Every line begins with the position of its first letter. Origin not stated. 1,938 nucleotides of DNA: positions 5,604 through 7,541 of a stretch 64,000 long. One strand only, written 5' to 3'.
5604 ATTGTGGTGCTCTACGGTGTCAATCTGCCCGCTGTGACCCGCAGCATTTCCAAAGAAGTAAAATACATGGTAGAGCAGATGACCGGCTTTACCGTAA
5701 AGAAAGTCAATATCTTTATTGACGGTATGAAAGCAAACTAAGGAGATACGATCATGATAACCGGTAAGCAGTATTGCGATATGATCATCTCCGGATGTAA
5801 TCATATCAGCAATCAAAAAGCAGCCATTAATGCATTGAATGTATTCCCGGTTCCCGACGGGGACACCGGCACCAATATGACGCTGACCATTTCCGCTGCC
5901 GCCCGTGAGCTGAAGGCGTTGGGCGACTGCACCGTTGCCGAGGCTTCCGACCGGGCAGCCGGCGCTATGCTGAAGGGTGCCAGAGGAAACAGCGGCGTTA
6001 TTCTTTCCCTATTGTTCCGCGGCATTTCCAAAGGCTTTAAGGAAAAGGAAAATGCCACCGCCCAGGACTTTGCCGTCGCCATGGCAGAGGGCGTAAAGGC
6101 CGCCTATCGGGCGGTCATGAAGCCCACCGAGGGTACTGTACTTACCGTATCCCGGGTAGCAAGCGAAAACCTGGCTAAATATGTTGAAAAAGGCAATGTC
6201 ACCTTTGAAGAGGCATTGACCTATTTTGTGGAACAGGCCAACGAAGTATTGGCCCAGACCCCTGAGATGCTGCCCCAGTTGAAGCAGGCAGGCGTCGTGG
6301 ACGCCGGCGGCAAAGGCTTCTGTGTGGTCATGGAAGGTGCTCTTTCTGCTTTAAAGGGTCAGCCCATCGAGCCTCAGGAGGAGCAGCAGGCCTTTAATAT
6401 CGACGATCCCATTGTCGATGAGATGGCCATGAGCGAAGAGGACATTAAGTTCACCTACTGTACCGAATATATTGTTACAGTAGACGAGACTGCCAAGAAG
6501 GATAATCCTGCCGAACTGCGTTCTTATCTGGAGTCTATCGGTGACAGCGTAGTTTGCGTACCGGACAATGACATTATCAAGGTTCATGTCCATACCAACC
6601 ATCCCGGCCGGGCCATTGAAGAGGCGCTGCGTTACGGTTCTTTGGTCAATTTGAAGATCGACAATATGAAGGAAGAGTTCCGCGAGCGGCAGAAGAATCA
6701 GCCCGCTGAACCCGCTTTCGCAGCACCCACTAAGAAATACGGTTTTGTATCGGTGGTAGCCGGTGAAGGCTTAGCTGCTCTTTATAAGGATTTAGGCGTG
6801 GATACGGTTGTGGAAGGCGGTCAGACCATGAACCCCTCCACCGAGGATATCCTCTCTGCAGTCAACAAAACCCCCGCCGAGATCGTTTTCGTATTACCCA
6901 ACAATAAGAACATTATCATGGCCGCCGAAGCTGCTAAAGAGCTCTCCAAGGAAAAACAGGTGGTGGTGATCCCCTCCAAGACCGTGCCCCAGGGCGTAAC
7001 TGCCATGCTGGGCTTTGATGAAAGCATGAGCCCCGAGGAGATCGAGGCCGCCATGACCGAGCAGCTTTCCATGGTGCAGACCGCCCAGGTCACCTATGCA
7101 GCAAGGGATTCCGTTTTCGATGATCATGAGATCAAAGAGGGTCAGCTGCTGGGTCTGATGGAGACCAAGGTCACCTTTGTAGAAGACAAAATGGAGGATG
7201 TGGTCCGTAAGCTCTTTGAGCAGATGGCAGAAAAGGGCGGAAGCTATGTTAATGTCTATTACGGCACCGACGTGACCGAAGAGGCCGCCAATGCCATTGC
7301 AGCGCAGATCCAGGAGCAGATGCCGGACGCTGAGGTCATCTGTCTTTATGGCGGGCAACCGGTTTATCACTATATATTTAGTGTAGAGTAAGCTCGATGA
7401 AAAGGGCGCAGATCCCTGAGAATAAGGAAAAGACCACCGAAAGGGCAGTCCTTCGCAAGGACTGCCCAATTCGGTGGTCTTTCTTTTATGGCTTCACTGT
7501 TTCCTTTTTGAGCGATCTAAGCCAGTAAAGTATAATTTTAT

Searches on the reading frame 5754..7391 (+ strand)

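Call 26: search_protein_families(library=ncbifam, proteins=[window:5754-7391:+], max_evalue=0.00001)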
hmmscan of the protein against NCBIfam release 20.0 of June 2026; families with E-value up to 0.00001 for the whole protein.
window:5754-7391:+ (545 aa): 5 families
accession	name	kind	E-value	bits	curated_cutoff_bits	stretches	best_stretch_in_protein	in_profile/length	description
TIGR03599.1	YloV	subfamily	4.2e-184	613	396.1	1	9-545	3-530/530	DAK2 domain fusion protein YloV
NF038248.1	FakA_VfrB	equivalog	8.3e-149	496.5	975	1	2-545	3-549/549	fatty acid kinase catalytic subunit FakA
NF011049.0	PRK14479.1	subfamily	3.8e-11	42.2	492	1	15-192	372-558/568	dihydroxyacetone kinase family protein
TIGR02365.1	dha_L_ycgS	equivalog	8.4e-08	32.1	138.3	1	16-173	10-163/196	dihydroxyacetone kinase subunit DhaL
TIGR02361.1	dak_ATP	equivalog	9.5e-07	27.8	574.95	1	9-127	387-506/583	glycerone kinase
